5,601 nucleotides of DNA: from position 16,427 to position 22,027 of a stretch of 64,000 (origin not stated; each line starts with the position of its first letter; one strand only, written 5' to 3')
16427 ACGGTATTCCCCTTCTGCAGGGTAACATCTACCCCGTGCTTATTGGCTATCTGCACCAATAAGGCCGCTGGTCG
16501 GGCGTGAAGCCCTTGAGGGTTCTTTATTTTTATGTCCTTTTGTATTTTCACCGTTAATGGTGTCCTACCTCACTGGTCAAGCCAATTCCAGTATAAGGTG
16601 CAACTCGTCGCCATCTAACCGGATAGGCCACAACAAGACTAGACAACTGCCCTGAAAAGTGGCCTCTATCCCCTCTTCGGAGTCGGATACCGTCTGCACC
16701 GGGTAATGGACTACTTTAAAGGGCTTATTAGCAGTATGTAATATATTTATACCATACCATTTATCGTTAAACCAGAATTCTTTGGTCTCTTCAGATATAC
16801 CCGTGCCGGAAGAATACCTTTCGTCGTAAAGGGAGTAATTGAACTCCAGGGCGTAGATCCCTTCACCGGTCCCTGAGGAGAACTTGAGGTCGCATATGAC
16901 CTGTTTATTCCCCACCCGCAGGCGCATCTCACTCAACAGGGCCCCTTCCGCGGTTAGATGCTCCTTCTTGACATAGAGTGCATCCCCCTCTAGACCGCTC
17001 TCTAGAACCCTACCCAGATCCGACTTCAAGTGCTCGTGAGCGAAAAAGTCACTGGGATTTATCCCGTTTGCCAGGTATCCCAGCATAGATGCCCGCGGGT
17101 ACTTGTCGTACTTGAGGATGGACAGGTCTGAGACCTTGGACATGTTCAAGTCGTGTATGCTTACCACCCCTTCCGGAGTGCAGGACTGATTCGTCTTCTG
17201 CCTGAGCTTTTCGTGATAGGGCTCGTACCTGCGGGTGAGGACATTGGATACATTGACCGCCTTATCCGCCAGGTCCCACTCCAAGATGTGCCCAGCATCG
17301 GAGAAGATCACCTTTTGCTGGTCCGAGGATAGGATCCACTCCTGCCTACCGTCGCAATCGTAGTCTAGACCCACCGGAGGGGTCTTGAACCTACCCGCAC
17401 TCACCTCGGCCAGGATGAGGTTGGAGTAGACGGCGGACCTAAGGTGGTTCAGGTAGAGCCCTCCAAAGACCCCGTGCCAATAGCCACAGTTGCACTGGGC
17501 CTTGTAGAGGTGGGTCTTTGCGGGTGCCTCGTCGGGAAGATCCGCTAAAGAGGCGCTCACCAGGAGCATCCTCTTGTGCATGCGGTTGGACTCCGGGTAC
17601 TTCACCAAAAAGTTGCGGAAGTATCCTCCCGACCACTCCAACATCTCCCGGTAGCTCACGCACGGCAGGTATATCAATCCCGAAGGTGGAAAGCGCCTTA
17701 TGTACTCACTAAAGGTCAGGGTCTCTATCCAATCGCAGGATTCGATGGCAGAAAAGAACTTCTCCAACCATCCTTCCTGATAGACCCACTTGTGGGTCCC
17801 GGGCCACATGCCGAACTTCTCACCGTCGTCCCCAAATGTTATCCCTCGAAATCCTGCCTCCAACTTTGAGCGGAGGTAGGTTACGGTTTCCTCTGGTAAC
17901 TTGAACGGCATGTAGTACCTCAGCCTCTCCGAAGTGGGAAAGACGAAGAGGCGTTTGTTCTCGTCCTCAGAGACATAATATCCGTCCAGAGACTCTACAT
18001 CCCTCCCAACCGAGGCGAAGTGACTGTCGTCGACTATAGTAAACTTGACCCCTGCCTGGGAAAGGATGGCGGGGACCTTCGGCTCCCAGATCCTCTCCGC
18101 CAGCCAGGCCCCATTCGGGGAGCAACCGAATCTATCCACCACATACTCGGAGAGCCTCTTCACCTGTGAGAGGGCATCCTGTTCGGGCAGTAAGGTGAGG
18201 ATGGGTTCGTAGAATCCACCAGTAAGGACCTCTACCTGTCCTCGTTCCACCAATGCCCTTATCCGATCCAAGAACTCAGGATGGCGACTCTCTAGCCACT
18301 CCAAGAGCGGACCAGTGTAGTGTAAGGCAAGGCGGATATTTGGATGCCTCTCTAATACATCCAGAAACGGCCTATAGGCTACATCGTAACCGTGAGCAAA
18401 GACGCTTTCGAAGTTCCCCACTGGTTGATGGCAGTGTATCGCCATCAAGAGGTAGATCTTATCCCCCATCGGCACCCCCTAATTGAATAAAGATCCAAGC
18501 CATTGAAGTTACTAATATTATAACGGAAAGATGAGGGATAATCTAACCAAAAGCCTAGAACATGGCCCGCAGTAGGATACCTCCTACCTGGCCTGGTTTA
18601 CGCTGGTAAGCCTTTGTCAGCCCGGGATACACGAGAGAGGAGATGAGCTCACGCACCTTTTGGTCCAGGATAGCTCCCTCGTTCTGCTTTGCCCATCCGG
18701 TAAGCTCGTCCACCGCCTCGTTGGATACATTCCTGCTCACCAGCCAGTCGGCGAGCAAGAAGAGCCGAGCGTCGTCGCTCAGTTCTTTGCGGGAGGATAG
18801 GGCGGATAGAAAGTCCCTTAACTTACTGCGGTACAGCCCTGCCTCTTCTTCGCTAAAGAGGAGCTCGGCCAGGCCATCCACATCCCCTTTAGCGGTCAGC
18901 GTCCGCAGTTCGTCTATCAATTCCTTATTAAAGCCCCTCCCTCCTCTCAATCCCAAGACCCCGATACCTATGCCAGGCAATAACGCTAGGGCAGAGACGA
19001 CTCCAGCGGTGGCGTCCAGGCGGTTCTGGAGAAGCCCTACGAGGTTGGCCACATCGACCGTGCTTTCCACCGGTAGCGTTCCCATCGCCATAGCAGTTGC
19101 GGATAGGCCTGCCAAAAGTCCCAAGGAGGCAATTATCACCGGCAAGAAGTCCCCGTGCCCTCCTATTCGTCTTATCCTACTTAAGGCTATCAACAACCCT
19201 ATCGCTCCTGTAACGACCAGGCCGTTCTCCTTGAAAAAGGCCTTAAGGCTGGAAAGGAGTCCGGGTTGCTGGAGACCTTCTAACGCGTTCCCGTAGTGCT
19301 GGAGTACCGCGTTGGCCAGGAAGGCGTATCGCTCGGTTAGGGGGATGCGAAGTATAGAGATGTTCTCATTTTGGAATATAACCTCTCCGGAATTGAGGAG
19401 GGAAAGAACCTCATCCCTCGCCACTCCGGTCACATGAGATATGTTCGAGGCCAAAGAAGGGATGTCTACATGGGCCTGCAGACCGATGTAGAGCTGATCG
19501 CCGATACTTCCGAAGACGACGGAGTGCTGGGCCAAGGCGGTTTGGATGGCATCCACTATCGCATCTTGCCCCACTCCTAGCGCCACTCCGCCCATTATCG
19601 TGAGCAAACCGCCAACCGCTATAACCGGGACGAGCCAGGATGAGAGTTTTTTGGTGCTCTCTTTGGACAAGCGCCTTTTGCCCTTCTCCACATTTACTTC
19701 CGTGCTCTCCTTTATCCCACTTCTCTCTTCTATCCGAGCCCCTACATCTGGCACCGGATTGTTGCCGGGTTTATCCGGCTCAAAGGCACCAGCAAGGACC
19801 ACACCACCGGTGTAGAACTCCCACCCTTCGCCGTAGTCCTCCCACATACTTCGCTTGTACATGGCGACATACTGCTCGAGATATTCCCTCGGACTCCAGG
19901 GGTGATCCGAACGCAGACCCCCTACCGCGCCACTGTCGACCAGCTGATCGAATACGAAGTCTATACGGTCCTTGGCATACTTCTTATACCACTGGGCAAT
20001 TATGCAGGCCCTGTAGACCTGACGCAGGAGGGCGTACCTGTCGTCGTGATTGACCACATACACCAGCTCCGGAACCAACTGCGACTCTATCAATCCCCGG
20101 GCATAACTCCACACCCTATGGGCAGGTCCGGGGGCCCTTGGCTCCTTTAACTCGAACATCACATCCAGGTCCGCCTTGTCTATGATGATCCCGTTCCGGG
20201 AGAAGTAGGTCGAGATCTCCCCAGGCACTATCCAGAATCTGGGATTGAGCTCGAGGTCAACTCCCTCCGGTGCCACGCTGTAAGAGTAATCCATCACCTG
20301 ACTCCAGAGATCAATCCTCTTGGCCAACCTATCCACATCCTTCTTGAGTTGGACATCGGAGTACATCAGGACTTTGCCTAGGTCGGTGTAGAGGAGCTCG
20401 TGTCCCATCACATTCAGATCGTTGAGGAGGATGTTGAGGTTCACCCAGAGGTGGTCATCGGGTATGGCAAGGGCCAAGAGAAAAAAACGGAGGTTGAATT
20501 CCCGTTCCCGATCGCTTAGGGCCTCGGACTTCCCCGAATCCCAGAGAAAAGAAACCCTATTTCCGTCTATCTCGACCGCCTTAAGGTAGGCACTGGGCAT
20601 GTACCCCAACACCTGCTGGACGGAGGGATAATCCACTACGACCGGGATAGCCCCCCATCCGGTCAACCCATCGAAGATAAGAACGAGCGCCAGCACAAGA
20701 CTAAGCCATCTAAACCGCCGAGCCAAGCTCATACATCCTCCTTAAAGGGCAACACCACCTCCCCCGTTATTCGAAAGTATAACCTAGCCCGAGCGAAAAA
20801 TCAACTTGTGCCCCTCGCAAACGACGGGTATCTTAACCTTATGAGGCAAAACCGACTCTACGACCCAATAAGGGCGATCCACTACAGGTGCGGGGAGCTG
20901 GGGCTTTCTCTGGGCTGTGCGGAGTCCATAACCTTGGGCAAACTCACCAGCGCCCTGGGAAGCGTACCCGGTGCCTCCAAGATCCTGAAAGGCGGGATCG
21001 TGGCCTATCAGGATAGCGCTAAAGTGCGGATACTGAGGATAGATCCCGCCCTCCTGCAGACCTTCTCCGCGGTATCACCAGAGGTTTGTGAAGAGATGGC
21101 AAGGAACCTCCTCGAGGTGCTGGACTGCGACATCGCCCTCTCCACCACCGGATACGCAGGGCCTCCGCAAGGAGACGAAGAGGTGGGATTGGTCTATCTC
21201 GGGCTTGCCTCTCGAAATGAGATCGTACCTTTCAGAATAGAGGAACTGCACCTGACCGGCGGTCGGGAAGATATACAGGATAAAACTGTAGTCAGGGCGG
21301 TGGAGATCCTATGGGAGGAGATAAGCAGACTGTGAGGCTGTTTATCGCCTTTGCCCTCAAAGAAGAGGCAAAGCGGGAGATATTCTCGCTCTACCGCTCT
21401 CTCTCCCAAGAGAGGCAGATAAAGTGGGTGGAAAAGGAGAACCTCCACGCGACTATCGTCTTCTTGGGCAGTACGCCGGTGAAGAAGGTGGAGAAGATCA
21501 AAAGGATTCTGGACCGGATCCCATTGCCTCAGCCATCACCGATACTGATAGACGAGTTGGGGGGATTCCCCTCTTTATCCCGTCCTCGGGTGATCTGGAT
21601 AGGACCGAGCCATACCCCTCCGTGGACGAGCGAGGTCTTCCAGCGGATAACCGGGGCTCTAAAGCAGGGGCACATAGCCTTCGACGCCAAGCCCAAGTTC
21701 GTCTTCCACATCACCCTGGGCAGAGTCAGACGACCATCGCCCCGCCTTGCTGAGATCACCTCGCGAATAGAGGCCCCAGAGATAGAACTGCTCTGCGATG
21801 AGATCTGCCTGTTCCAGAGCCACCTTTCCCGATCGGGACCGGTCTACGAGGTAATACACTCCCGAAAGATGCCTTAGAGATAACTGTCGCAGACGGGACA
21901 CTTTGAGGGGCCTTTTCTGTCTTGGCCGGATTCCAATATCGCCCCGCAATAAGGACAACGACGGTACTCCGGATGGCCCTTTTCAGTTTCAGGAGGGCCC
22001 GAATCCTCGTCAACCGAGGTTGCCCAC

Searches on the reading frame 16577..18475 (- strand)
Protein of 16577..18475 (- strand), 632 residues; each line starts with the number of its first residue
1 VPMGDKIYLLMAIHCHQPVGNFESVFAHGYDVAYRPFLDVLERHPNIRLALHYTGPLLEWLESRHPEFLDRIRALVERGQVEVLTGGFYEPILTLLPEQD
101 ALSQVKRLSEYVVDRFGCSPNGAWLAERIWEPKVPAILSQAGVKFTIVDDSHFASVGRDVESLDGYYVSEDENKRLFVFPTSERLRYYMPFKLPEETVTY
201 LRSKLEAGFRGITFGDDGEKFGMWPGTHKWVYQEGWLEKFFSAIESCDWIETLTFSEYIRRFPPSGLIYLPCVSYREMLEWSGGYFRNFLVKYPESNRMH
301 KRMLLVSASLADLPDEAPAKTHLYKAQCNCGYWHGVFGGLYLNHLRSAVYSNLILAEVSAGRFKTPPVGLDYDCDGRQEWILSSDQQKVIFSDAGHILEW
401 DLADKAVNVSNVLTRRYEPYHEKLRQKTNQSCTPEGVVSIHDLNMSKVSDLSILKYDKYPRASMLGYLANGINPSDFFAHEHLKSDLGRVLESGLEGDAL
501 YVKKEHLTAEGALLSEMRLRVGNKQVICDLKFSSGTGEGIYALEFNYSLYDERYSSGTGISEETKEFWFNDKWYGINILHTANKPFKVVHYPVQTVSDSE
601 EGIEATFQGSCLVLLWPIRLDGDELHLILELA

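Call 29: search_protein_families(library=pfam, proteins=[window:16577-18475:-], max_evalue=0.00001)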
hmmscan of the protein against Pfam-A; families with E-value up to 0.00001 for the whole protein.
window:16577-18475:- (632 aa): 4 families
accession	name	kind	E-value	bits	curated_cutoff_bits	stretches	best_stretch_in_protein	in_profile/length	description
PF03065.20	Glyco_hydro_57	-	2.6e-51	175.1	21.2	1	30-271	27-291/291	Glycosyl hydrolase family 57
PF09095.17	AmyA-gluTrfs_C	-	2.6e-36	126.2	22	1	371-623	1-277/284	Alpha-amylase/4-alpha-glucanotransferase, C-terminal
PF09094.16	AmyA-A_glucT_m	-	2.2e-32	111.8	27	1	284-357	1-77/80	Alpha-amylase/4-alpha-glucanotransferase, middle domain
PF01074.27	Glyco_hydro_38N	-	3.5e-06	27.1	25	1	38-148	33-143/270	Glycosyl hydrolases family 38 N-terminal domain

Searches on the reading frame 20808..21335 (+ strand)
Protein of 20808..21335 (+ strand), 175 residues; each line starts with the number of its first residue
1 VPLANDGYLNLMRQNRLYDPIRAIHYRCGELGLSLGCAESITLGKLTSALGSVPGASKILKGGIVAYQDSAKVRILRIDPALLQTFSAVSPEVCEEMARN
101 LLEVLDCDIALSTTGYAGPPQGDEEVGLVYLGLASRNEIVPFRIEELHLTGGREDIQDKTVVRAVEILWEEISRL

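Call 29: search_protein_families(library=pfam, proteins=[window:20808-21335:+], max_evalue=0.00001)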
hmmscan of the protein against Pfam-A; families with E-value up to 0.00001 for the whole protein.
window:20808-21335:+ (175 aa): 1 family
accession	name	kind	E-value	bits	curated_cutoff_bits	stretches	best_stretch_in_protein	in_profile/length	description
PF02464.23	CinA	-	1.9e-39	135.2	23.5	1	27-170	11-153/155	Competence-damaged protein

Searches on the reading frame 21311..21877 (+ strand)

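Call 29: search_protein_families(library=pfam, proteins=[window:21311-21877:+], max_evalue=0.00001)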
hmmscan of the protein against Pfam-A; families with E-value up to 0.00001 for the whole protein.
window:21311-21877:+ (188 aa): 2 families
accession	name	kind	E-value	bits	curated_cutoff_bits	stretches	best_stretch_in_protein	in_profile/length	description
PF02834.22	LigT_PEase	-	6e-26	90.9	23.3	2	17-96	4-87/87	LigT like Phosphoesterase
PF13563.12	2_5_RNA_ligase2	-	5.2e-09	36.8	27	1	35-171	16-149/152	2'-5' RNA ligase superfamily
